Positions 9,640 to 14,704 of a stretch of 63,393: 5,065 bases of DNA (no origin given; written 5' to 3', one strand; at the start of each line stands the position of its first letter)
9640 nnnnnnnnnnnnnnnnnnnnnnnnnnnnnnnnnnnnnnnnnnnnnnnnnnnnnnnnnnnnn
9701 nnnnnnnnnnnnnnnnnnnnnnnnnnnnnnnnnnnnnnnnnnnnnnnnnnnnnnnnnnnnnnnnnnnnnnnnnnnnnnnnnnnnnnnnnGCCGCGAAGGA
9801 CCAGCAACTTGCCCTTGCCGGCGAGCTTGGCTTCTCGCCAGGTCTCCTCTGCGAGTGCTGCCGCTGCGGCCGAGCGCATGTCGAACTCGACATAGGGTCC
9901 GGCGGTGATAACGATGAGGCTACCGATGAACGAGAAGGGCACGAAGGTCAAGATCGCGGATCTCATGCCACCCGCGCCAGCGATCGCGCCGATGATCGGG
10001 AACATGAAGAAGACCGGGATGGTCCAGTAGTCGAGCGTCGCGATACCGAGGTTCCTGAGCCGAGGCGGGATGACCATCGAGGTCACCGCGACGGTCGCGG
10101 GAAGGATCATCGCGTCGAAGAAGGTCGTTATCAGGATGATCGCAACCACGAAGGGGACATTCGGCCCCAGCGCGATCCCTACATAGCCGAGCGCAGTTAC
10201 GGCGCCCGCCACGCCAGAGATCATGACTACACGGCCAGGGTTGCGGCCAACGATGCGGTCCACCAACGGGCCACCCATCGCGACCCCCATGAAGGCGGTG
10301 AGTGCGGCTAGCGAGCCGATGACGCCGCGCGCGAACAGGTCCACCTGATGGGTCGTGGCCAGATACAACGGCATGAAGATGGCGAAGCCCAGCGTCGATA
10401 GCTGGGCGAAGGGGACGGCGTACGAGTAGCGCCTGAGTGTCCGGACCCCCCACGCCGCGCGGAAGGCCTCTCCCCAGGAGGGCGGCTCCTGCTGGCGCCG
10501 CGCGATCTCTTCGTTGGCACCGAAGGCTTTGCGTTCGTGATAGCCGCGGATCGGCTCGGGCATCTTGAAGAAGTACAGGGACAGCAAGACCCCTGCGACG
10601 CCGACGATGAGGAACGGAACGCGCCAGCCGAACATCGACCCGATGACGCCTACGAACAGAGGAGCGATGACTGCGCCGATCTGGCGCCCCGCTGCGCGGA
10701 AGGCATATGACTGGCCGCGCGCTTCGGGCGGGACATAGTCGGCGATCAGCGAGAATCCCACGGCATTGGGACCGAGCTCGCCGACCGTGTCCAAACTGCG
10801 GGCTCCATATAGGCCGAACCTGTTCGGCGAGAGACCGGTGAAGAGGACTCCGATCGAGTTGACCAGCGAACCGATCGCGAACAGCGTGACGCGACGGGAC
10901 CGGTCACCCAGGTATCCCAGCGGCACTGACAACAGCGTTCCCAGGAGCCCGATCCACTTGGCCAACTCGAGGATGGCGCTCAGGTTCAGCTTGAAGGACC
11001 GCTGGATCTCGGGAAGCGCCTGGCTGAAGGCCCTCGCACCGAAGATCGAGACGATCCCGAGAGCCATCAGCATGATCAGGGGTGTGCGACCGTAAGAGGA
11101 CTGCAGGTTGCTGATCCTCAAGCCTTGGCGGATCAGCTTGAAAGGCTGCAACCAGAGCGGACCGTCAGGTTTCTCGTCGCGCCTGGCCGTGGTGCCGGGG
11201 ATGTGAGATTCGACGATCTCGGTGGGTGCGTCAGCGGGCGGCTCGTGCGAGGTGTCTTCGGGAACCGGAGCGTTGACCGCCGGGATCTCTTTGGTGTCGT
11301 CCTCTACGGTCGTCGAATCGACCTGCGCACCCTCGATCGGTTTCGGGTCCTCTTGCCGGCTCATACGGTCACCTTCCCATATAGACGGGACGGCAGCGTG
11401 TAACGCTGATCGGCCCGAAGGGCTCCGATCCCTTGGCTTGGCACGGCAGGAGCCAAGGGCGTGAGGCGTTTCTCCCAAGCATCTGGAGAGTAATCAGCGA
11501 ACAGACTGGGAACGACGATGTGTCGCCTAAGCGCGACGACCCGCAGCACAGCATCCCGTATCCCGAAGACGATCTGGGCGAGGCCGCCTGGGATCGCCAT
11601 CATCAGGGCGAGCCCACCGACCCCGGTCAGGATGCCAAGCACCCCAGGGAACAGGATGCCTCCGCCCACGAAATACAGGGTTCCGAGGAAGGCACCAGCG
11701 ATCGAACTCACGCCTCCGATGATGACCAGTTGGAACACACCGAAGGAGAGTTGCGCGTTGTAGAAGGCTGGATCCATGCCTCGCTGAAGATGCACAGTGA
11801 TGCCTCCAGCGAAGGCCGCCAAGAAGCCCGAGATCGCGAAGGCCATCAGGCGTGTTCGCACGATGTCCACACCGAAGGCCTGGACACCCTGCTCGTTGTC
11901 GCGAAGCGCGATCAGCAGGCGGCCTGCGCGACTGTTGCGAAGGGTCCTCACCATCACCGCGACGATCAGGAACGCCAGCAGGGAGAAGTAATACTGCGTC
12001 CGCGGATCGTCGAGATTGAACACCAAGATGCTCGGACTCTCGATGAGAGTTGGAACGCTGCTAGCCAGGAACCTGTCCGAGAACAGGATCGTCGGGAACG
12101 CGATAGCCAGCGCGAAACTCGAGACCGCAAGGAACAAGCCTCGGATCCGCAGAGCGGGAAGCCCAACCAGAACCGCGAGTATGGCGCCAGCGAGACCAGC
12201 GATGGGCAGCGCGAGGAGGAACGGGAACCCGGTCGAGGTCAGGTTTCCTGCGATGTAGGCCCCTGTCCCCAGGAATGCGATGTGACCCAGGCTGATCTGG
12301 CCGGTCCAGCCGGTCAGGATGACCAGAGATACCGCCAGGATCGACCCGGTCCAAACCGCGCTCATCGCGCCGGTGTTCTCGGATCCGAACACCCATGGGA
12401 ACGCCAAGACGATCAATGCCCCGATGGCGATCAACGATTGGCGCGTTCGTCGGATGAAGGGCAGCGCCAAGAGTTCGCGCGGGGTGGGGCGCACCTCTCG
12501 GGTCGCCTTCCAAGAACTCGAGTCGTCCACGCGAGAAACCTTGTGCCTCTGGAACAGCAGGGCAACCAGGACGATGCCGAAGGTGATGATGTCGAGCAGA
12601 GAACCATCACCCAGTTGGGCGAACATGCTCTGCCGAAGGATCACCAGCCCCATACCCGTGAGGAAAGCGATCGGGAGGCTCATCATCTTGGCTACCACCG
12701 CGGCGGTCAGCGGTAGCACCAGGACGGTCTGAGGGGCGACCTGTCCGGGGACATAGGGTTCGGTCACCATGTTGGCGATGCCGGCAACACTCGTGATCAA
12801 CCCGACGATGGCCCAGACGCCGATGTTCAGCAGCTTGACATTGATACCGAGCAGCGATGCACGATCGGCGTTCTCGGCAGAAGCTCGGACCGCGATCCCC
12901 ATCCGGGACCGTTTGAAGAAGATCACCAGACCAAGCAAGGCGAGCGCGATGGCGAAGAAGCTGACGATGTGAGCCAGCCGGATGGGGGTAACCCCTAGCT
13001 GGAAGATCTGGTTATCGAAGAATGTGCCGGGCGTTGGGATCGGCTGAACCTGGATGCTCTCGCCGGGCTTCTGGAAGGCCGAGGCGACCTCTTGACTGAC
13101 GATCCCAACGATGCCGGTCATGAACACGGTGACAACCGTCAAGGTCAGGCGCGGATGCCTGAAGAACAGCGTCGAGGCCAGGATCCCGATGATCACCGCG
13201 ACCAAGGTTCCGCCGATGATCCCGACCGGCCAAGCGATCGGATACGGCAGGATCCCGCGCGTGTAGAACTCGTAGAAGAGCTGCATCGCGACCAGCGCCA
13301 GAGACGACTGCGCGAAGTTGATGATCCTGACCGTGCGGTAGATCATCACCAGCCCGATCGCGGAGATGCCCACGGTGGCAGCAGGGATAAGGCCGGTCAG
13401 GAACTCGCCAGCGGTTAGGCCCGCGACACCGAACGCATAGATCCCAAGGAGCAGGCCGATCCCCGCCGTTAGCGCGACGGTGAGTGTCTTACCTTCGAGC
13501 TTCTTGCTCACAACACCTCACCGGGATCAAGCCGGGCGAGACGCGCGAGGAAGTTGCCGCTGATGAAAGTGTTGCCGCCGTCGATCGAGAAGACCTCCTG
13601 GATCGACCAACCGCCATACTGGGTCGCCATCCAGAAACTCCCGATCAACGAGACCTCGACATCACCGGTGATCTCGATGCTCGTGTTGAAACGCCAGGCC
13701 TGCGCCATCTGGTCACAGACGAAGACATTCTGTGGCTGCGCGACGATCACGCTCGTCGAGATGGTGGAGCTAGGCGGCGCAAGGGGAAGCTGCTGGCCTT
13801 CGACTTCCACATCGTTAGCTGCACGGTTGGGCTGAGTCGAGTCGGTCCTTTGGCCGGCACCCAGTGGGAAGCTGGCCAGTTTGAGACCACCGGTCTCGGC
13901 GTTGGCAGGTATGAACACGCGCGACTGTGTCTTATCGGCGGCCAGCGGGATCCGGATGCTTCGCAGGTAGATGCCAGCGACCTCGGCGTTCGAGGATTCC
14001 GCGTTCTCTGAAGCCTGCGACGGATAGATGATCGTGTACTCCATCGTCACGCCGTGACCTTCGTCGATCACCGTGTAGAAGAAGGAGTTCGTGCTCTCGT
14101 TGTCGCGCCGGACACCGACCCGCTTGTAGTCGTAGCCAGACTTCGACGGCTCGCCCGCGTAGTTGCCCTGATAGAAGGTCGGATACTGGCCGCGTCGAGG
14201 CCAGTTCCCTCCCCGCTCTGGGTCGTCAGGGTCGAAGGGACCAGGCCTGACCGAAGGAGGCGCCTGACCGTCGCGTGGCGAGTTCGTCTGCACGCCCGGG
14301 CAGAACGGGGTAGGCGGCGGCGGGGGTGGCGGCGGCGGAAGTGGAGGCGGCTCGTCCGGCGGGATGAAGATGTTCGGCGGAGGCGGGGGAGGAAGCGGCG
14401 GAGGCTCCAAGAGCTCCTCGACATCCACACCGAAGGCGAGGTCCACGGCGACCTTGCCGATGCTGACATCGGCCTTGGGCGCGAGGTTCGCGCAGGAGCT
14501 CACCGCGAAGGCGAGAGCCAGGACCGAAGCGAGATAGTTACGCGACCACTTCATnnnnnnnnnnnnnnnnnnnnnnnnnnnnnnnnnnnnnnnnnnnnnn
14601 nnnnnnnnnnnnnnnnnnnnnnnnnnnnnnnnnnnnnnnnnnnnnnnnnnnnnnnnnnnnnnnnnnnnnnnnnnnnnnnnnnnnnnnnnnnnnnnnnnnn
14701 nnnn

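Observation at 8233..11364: Single polypeptide combining an MFS transporter domain with both LivF- and LivG-type ABC ATPases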

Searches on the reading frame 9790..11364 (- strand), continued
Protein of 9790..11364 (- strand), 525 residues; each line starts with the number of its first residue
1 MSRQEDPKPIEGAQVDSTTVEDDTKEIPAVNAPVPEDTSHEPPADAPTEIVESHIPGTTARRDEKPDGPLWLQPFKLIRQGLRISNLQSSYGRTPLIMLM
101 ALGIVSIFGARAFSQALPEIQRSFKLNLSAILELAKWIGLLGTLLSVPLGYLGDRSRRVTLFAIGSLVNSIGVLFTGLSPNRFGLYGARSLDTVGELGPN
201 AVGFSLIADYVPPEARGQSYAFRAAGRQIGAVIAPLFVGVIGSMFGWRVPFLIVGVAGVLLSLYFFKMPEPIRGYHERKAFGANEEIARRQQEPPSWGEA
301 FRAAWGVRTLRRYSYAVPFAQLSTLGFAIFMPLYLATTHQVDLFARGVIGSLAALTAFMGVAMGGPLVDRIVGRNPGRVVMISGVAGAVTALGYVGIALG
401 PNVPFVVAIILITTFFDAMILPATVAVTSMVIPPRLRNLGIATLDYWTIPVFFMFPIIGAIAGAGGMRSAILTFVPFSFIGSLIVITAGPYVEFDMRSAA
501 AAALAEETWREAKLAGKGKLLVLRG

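Call 60: find_encoding_contigs(protein=P0064, flank=7000, max_places=2)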
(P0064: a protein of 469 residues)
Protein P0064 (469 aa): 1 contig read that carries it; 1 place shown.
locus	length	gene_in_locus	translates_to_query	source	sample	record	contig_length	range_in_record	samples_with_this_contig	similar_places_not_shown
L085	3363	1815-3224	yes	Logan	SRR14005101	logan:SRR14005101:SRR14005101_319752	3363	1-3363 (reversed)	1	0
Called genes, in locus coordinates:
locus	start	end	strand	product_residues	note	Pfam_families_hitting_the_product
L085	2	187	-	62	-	?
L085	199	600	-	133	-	PF12172:zf-ChsH2 (weak), PF01796:OB_ChsH2_C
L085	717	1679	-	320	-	PF01734:Patatin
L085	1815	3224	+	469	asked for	PF07690:MFS_1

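Call 61: find_encoding_contigs(protein=P0089, flank=7000, max_places=2)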
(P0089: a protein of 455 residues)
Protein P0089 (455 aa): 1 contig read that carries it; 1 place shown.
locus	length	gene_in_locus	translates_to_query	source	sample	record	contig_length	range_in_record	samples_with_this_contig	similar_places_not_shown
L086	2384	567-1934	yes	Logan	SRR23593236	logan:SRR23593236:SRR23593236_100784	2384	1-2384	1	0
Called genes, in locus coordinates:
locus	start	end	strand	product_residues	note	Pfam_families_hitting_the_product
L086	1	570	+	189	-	?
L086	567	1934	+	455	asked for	PF07690:MFS_1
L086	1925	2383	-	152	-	?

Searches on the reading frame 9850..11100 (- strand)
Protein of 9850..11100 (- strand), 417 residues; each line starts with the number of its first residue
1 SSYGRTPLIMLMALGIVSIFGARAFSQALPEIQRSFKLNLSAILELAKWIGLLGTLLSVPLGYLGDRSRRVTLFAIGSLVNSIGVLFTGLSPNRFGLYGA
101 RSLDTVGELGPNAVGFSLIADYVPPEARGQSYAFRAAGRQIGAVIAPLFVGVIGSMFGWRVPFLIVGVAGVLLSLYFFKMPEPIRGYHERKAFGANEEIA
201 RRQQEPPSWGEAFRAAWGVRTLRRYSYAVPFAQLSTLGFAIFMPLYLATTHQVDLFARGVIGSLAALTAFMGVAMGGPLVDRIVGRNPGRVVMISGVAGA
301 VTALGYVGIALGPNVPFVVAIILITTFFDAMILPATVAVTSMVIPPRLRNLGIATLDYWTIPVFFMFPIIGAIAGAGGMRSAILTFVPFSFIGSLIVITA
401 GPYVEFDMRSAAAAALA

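Call 42: search_protein_families(library=ncbifam, proteins=[window:9850-11100:-], max_evalue=0.001)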
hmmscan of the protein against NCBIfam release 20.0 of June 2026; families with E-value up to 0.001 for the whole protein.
window:9850-11100:- (417 aa): 22 families
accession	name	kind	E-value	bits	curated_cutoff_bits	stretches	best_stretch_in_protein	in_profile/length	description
TIGR00893.1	2A0114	subfamily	2e-22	79.7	395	1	25-399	13-397/399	D-galactonate transporter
TIGR00895.1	2A0115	subfamily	6e-15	55.1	418.55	1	23-355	34-378/398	aromatic acid/H+ symport family MFS transporter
NF038246.1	bile_salt_MFS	equivalog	2.8e-14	52.8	400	1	54-399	54-402/408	conjugated bile salt MFS transporter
TIGR00880.1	2_A_01_02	superfamily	2.5e-13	50.4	131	1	51-177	8-135/141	multidrug resistance protein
TIGR00881.1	2A0104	subfamily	5.3e-11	42.2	407.75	1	22-328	11-323/379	phosphoglycerate transporter protein PgtP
TIGR00894.1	2A0114euk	subfamily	4.7e-10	38.6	626.45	1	56-304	91-345/465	Na(+)-dependent inorganic phosphate cotransporter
NF003024.0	PRK03893.1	subfamily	7.7e-10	38.2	604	1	28-182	43-197/497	sialate:H+ symport family MFS transporter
NF008661.1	PRK11663.1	subfamily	3e-09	36.4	564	1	3-177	26-201/439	MFS transporter family glucose-6-phosphate receptor UhpC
NF038077.1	MFS_export_MxcK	equivalog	1.6e-07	30.7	525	1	63-350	69-337/405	myxochelin export MFS transporter MxcK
TIGR00710.1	efflux_Bcr_CflA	subfamily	2e-07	30.8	200.9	1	7-339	6-324/385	Bcr/CflA family efflux MFS transporter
NF008963.0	PRK12307.1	equivalog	2.6e-07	30.1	637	1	61-192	73-203/426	MFS transporter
TIGR00711.1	efflux_EmrB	subfamily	5e-07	28.8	230.2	1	57-182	52-181/485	DHA2 family efflux MFS transporter permease subunit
NF008586.0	PRK11551.1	equivalog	7.6e-07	28.5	410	1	9-181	18-191/406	3-(3-hydroxy-phenyl)propionate transporter MhpT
TIGR00898.1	2A0119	subfamily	9.4e-07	28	550.75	1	43-189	127-271/506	cation transport protein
NF040856.1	FexB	exception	3.8e-06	26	950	1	62-175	70-183/469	chloramphenicol/florfenicol efflux MFS transporter FexB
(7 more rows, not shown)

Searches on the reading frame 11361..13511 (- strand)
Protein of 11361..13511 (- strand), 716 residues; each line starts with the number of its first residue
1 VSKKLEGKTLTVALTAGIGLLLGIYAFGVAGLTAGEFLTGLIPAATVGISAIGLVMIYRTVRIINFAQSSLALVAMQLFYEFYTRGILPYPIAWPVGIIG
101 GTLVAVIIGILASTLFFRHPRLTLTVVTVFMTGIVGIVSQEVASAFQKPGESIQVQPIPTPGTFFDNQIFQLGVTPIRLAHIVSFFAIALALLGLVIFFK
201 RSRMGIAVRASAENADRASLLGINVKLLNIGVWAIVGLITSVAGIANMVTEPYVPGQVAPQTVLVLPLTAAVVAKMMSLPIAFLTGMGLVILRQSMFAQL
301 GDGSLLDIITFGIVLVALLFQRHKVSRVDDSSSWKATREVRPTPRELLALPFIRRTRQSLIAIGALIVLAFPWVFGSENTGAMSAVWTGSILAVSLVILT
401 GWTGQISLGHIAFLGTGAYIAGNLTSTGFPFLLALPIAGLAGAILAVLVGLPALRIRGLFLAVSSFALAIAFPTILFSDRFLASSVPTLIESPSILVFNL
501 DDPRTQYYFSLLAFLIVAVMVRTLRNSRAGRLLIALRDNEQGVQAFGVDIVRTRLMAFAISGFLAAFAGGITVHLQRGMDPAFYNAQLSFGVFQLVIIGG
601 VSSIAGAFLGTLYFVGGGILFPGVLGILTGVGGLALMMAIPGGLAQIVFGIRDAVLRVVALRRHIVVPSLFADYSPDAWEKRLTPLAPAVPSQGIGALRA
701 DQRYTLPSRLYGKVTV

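Call 6: search_protein_families(library=pfam, proteins=[window:11361-13511:-], max_evalue=0.01)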
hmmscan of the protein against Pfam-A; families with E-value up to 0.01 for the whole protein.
window:11361-13511:- (716 aa): 1 family
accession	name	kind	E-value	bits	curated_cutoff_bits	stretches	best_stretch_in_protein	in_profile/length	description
PF02653.21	BPD_transp_2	-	2.2e-52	178.3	26.8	2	390-627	13-252/269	Branched-chain amino acid transport system / permease component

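Call 7: search_protein_families(library=ncbifam, proteins=[window:11361-13511:-], max_evalue=0.01)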
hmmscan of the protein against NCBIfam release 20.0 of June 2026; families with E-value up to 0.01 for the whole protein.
window:11361-13511:- (716 aa): 8 families
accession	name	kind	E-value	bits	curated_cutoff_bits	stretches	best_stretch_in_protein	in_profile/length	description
TIGR03408.1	urea_trans_UrtC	equivalog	2.6e-22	80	296.2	1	433-613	90-275/313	urea ABC transporter permease subunit UrtC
NF008450.0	PRK11301.1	subfamily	6.1e-15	55.6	366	2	269-465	7-198/418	high-affinity branched-chain amino acid ABC transporter permease LivM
TIGR03727.1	urea_t_UrtC_arc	equivalog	1.3e-14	53.9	575.55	1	505-613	193-302/369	urea ABC transporter, permease protein UrtC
TIGR03409.1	urea_trans_UrtB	equivalog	4.9e-13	49.4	250.3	2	391-612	13-248/291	urea ABC transporter permease subunit UrtB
NF008011.0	PRK10740.1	equivalog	2.7e-08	33.8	379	2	38-320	13-294/308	high-affinity branched-chain amino acid ABC transporter permease LivH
NF011961.0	PRK15432.1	equivalog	4.2e-05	22.9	388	1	393-607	53-259/344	autoinducer 2 ABC transporter permease LsrC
NF007014.0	PRK09478.1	equivalog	0.0016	17.8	386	1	508-621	185-295/336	galactose/methyl galactoside ABC transporter permease MglC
NF007067.0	PRK09512.1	equivalog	0.0032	16.7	398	1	183-248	174-239/321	ribose ABC transporter permease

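Call 46: search_solved_structures(query=window:11361-13511:-, max_evalue=0.01)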
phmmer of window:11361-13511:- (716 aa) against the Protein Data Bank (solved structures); distinct sequences matched with E-value up to 0.01: 0.

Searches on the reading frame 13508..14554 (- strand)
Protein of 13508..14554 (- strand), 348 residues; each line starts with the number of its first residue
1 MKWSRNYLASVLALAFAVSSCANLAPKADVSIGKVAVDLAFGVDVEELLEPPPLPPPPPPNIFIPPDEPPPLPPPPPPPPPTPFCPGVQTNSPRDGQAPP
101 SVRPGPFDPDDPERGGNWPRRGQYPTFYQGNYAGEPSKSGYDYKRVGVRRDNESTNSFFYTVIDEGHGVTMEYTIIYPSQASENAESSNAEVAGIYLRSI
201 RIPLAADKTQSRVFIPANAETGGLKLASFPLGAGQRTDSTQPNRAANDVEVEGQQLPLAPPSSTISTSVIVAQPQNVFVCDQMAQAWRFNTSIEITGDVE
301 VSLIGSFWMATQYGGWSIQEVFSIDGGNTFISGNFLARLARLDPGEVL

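Call 6: search_protein_families(library=pfam, proteins=[window:13508-14554:-], max_evalue=0.01)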
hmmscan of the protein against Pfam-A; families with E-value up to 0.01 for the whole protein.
window:13508-14554:- (348 aa): 0 families

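Call 7: search_protein_families(library=ncbifam, proteins=[window:13508-14554:-], max_evalue=0.01)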
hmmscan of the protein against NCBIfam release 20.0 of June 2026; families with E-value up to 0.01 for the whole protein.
window:13508-14554:- (348 aa): 0 families

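Call 66: find_homologous_proteins(query=window:13508-14554:-, max_evalue=0.001)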
Query window:13508-14554:- (348 aa): 6 proteins with E <= 0.001 among 8000 candidates.
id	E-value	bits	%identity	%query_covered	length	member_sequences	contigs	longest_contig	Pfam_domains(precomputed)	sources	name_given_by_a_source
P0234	3.4e-233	791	100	100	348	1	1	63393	-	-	-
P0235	8.2e-205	698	88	100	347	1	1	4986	-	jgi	jgi:hypothetical protein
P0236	8.5e-178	609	76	100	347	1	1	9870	-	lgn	-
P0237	1.2e-147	510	65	100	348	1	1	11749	-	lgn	-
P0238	6.4e-80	287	45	100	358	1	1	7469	-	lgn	-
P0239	6.9e-64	234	39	100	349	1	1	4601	-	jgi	jgi:hypothetical protein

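Call 73: predict_structure(alignment_id=A5)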
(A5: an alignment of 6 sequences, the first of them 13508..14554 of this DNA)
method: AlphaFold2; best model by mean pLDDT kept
length: 348 residues; sequences in the alignment: 6
mean_pLDDT: 51.0   pTM: 0.52
mean pLDDT of the five models: 51.0, 49.4, 34.7, 32.4, 31.2
residues with pLDDT >= 90: 0; 70-90: 49; 50-70: 127; < 50: 172
segments of 3 or more residues with pLDDT < 50: 1-52, 63-68, 78-102, 105-107, 129-136, 180-189, 246-261, 278-284, 311-324, 326-348
pLDDT, mean of each block of 10 residues (from residue 1): 38 34 26 26 40 48 48 52 28 29 49 54 52 48 62 63 69 67 43 72 69 64 66 71 55 43 68 58 56 66 58 42 46 41 30
secondary structure, 60 per line:
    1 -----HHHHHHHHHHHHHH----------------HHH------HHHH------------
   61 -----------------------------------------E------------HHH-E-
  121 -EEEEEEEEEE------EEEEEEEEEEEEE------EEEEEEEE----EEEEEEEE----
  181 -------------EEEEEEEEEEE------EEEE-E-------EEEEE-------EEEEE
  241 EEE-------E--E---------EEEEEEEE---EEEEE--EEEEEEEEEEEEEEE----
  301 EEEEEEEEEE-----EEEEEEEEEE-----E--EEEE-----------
elements in order: H6-19 H45-48 E122-131 E138-150 E157-164 E169-176 E194-204 E211-214 E224-228 E236-243 E264-271 E275-279 E282-296 E301-310 E316-325 E334-337
